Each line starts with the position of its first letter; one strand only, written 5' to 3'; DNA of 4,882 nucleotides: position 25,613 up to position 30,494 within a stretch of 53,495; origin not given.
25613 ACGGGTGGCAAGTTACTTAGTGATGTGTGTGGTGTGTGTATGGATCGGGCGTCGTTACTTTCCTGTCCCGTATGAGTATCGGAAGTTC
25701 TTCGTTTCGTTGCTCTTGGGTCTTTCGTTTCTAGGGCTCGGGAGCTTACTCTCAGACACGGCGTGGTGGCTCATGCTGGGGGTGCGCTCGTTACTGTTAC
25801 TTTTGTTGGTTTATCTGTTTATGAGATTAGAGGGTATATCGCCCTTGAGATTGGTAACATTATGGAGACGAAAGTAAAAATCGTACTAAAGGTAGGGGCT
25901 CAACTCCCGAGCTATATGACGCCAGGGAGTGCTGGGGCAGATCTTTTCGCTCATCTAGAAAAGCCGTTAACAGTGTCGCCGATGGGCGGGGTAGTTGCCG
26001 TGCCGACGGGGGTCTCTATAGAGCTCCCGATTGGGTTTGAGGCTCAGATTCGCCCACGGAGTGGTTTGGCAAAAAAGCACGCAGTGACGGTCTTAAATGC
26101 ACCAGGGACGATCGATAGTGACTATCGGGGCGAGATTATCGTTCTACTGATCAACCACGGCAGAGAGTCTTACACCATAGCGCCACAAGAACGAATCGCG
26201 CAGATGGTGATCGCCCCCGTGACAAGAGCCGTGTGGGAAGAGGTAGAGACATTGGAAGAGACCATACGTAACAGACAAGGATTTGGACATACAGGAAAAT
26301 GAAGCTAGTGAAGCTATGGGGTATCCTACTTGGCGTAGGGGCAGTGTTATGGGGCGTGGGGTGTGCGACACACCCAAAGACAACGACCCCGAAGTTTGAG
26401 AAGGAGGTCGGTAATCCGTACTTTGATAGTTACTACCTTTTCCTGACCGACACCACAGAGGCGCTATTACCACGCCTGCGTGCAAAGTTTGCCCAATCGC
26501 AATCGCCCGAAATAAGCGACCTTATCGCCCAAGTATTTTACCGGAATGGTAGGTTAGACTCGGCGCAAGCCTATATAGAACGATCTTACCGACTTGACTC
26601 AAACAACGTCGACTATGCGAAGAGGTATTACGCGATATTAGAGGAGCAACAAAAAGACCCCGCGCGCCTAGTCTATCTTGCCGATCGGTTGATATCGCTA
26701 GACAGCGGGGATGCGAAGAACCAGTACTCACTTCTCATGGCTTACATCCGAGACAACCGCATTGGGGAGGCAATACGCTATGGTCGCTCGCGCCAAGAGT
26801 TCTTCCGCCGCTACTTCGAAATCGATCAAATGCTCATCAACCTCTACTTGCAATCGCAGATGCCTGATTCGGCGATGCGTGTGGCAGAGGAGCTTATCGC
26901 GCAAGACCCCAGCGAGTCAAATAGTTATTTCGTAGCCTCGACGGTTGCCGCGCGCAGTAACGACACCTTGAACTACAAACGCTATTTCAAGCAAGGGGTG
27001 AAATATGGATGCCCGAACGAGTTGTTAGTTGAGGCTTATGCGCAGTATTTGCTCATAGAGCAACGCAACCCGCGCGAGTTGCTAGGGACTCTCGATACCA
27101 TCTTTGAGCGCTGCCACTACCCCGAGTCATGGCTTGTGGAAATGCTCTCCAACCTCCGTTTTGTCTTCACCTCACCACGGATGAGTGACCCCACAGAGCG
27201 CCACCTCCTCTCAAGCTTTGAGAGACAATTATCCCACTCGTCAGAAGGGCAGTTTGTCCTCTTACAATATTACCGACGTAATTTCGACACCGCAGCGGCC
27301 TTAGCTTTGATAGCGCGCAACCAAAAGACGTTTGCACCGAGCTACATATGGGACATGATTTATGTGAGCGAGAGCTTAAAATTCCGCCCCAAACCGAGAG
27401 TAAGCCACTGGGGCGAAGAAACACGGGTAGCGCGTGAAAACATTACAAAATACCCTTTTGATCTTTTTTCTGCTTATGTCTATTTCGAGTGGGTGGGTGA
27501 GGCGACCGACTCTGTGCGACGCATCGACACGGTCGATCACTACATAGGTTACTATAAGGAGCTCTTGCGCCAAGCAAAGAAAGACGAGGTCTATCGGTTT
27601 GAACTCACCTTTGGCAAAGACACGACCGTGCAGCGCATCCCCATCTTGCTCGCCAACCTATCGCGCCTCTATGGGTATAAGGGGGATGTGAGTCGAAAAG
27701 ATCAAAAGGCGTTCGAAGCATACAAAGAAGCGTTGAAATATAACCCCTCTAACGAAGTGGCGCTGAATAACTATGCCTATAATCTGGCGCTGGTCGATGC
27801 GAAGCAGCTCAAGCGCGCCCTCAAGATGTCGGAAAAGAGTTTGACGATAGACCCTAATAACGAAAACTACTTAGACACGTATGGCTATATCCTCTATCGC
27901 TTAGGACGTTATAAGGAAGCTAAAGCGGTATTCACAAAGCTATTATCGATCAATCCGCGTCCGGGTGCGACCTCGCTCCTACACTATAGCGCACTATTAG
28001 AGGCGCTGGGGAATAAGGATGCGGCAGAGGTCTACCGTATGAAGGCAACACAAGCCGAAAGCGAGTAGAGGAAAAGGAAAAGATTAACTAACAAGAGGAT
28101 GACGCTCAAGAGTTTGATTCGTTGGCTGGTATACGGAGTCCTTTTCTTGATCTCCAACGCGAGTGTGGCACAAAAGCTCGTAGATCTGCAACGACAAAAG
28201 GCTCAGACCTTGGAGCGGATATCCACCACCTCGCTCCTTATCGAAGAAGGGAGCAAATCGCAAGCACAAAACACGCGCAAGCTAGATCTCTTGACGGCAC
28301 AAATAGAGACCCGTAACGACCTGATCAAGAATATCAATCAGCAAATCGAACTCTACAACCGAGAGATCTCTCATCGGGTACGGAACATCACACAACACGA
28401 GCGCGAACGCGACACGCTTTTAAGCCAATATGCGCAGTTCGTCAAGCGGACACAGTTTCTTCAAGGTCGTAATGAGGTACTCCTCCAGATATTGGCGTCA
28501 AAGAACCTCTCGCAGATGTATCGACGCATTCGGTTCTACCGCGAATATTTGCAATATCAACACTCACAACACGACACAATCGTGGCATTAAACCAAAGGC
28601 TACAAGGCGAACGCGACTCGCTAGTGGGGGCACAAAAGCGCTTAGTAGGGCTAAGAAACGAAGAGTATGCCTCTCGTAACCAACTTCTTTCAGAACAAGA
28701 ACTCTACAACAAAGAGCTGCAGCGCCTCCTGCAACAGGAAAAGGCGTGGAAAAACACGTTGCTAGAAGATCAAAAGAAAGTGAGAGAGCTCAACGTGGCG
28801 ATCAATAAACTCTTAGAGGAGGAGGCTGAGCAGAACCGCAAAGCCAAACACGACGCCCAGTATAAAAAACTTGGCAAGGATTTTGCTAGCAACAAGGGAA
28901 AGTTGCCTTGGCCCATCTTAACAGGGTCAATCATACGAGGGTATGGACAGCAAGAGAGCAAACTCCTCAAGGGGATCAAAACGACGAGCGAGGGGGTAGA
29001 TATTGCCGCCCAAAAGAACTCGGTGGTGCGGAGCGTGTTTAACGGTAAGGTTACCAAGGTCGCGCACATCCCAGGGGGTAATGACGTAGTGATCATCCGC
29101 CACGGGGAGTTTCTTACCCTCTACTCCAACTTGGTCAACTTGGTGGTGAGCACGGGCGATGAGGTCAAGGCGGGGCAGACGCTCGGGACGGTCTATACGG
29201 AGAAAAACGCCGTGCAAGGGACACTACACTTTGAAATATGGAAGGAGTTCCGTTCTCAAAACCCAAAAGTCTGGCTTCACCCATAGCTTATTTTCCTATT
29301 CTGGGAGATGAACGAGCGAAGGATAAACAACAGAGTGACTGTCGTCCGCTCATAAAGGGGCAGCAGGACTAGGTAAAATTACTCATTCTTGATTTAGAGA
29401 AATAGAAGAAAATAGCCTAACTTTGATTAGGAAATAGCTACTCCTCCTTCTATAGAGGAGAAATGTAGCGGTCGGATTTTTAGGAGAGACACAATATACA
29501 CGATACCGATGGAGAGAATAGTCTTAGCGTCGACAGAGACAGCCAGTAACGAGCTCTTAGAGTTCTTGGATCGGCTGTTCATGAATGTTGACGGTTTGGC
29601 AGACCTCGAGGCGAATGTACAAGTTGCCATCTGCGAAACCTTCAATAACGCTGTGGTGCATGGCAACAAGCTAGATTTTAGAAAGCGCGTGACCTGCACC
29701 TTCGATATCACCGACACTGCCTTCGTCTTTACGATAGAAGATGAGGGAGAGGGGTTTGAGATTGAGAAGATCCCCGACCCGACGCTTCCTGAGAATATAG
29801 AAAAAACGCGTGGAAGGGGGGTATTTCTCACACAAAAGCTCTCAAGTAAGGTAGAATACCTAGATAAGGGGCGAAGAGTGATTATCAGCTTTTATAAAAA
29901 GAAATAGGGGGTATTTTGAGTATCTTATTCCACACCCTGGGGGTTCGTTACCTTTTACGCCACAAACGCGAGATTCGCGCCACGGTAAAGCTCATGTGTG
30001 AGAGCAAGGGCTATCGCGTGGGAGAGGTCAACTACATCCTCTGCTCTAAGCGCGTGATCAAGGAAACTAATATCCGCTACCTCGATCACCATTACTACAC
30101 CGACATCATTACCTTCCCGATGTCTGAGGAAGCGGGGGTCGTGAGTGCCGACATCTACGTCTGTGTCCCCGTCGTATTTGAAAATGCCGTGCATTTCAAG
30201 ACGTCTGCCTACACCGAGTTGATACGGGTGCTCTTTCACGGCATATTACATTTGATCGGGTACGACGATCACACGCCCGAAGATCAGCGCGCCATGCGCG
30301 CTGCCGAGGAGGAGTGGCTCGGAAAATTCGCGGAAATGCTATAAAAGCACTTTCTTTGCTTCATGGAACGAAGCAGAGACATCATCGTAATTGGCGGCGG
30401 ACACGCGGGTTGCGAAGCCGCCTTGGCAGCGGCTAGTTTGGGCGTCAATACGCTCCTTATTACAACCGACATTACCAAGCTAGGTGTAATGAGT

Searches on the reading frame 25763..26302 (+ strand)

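Call 11: search_protein_families(library=pfam, proteins=[window:25763-26302:+])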
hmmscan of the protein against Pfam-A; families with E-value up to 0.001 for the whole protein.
window:25763-26302:+ (179 aa): 2 families
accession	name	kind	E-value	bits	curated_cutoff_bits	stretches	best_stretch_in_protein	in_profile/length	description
PF00692.24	dUTPase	-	7.7e-29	100.5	22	1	46-178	3-129/129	dUTPase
PF22769.1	DCD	-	1.9e-06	28.5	27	1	76-151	77-151/153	dCTP deaminase-like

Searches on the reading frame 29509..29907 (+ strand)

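Call 8: search_protein_families(library=pfam, proteins=[window:29509-29907:+])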
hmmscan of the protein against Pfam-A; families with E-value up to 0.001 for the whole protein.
window:29509-29907:+ (132 aa): 2 families
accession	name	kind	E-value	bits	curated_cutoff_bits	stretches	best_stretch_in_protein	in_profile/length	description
PF13581.12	HATPase_c_2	-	2e-20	73.6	27.4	1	9-127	4-126/127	Histidine kinase-like ATPase domain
PF02518.31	HATPase_c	-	0.00067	20.5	26.4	1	38-110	7-82/111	Histidine kinase-, DNA gyrase B-, and HSP90-like ATPase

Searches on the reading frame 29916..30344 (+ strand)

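Call 8: search_protein_families(library=pfam, proteins=[window:29916-30344:+])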
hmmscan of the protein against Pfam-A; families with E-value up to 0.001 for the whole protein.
window:29916-30344:+ (142 aa): 1 family
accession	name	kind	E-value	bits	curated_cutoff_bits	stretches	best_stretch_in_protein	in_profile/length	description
PF02130.23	YbeY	-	5.4e-24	84.9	25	1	21-137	12-128/129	Endoribonuclease YbeY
